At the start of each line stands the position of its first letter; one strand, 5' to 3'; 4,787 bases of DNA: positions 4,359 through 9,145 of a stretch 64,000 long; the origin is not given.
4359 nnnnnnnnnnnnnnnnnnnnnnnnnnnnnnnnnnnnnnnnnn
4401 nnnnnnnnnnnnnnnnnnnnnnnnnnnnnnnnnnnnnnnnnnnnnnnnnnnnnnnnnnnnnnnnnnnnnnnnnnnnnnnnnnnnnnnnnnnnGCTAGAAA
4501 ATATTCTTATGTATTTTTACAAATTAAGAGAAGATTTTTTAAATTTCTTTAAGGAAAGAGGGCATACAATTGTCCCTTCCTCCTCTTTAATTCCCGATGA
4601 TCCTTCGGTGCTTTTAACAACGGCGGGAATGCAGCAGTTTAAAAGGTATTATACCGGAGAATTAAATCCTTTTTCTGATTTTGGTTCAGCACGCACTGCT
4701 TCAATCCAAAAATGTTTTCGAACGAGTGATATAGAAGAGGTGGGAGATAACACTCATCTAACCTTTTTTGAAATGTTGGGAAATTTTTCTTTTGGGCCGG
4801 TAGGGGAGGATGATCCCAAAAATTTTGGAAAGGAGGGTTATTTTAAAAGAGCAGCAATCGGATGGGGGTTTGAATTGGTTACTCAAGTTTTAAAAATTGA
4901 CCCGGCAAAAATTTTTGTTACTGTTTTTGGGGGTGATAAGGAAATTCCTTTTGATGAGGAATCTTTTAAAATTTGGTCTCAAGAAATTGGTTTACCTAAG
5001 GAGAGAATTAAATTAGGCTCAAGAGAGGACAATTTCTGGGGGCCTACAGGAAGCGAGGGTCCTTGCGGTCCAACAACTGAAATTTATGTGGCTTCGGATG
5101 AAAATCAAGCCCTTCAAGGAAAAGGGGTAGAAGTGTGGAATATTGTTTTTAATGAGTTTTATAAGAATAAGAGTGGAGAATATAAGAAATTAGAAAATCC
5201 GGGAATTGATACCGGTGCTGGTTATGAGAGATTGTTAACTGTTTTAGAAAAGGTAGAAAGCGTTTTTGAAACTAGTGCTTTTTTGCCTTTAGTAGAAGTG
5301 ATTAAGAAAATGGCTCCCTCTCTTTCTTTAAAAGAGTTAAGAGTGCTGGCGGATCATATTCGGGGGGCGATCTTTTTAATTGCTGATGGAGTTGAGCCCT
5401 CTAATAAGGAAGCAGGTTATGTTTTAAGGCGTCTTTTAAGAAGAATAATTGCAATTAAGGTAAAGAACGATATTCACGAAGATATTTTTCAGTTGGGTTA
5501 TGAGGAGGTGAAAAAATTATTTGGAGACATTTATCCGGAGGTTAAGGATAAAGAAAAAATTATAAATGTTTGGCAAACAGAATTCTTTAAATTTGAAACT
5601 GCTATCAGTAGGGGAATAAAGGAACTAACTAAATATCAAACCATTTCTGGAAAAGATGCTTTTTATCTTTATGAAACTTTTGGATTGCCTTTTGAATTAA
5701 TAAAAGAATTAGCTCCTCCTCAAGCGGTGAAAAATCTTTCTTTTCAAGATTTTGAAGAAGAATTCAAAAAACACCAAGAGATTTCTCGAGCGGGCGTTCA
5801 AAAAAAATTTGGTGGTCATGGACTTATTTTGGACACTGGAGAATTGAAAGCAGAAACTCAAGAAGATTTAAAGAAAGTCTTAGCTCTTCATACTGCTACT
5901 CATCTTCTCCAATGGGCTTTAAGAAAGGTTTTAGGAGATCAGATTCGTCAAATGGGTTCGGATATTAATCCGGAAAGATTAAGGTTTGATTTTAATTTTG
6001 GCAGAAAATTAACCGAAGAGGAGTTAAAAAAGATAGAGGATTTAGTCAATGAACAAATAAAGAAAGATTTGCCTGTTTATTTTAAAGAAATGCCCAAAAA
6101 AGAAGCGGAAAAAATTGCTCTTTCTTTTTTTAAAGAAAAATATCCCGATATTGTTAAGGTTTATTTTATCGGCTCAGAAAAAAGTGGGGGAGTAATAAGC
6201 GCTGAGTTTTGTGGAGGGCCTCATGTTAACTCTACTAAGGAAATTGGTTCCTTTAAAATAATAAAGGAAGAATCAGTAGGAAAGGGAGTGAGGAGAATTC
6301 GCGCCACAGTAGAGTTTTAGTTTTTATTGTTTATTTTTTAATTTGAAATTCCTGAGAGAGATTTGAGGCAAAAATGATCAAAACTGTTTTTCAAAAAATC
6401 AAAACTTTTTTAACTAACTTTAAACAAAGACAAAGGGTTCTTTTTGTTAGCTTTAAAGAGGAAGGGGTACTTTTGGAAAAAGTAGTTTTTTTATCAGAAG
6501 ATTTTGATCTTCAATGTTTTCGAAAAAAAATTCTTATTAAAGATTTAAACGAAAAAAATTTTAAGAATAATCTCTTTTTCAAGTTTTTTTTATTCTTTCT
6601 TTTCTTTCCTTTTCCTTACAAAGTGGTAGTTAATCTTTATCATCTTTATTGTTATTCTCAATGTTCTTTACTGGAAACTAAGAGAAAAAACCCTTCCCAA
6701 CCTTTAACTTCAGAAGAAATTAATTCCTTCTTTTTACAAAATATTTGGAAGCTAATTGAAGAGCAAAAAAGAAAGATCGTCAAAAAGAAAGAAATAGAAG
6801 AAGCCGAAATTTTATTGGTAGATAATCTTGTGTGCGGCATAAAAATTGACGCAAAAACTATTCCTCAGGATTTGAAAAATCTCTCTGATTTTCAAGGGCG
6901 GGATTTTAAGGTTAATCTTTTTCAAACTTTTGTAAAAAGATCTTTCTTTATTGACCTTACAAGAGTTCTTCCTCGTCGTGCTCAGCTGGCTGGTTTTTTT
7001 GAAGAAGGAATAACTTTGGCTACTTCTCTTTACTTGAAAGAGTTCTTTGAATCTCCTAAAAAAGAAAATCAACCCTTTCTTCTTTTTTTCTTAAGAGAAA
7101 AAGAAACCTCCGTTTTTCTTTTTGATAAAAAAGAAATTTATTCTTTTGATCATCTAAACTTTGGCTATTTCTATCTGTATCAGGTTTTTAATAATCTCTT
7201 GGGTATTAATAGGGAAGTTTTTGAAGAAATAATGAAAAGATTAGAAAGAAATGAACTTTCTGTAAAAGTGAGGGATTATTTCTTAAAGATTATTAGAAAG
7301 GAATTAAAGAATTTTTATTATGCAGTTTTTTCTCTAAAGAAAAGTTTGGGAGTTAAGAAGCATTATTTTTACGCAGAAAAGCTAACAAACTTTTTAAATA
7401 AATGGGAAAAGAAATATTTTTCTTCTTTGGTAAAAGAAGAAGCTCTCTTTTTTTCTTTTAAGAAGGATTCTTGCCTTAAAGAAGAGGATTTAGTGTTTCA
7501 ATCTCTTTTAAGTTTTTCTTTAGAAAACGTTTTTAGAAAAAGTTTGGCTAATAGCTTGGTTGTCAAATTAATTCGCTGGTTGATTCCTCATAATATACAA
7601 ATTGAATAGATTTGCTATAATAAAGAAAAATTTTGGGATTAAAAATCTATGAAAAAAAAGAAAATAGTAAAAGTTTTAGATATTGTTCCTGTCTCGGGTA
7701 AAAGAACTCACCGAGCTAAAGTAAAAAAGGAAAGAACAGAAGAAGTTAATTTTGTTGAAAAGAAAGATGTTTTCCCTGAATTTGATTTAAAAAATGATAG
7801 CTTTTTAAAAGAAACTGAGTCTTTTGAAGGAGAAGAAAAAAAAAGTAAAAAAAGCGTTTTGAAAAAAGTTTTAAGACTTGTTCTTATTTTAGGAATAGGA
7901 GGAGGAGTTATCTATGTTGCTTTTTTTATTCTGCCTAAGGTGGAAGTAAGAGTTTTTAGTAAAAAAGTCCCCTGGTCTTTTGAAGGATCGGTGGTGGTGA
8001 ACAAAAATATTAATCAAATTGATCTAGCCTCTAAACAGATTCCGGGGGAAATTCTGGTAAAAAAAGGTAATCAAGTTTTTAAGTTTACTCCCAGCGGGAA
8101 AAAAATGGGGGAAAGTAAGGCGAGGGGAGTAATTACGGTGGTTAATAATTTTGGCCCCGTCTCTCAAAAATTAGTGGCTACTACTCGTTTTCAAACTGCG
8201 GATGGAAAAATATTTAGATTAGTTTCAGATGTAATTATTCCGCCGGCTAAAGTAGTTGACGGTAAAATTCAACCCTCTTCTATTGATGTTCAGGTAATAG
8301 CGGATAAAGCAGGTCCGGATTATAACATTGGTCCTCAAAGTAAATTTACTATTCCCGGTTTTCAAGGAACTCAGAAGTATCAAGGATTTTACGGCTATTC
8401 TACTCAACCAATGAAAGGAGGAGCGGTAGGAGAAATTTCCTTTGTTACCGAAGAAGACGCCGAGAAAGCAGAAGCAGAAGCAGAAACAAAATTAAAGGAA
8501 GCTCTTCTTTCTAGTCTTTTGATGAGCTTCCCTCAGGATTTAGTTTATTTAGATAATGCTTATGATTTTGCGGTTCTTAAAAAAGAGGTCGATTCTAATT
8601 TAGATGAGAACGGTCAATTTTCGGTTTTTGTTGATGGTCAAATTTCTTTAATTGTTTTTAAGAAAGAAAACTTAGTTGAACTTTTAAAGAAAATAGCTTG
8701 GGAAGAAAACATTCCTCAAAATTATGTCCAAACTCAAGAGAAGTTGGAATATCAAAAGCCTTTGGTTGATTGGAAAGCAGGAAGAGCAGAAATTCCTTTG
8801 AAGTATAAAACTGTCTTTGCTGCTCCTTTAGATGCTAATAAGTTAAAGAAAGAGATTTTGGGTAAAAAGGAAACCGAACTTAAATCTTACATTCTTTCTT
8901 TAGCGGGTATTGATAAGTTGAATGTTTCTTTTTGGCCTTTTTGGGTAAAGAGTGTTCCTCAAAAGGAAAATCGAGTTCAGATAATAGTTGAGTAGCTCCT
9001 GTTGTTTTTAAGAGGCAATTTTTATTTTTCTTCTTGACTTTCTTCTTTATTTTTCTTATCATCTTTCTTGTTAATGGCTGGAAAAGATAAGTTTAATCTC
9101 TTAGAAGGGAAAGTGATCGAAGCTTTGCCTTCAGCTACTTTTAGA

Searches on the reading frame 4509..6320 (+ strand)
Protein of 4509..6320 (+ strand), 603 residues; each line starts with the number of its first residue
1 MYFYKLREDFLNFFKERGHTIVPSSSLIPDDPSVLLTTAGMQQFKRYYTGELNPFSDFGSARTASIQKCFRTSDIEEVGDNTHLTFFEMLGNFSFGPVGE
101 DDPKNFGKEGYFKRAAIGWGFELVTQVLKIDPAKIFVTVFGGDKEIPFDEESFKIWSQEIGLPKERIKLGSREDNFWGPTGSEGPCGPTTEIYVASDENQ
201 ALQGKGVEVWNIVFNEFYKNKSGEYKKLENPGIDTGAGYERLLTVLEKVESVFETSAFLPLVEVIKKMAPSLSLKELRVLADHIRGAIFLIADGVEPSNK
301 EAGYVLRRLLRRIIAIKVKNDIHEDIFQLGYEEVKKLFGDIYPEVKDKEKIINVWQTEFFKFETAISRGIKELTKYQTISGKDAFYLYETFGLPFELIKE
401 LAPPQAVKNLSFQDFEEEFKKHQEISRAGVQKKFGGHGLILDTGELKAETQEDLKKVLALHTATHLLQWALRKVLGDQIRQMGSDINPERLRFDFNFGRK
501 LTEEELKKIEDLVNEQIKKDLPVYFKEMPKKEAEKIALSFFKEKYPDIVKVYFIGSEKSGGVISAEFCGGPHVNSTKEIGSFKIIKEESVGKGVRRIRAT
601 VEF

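Call 29: search_protein_families(library=pfam, proteins=[window:4509-6320:+], max_evalue=0.001)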
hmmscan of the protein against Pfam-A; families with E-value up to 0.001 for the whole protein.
window:4509-6320:+ (603 aa): 2 families
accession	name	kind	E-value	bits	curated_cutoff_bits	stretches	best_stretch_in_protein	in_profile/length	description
PF01411.24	tRNA-synt_2c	-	2.2e-111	373.6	30.3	1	6-434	2-436/552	tRNA synthetases class II (A)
PF07973.19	tRNA_SAD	-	3.6e-17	62.5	24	1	549-597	1-43/44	Threonyl and Alanyl tRNA synthetase second additional domain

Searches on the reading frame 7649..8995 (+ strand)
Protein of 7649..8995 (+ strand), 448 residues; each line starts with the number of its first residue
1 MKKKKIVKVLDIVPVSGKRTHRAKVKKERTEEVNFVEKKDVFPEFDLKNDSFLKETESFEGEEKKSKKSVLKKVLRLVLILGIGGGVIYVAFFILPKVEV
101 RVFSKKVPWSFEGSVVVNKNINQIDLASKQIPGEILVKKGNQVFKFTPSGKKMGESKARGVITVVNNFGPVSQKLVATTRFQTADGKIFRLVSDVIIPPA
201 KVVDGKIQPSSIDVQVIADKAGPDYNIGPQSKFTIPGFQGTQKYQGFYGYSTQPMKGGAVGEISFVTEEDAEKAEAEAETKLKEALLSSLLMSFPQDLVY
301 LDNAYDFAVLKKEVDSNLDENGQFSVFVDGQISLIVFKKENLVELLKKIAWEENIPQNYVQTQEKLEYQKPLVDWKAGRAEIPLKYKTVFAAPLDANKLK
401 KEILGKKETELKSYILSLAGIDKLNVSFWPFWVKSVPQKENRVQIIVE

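Call 59: search_protein_families(library=pfam, proteins=[window:7649-8995:+], max_evalue=0.0001)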
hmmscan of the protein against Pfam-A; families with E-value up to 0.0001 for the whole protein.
window:7649-8995:+ (448 aa): 1 family
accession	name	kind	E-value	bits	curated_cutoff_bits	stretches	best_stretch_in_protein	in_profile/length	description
PF21110.3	GlxA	-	7e-06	27.1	27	1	157-251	1-102/105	GlxA beta barrel domain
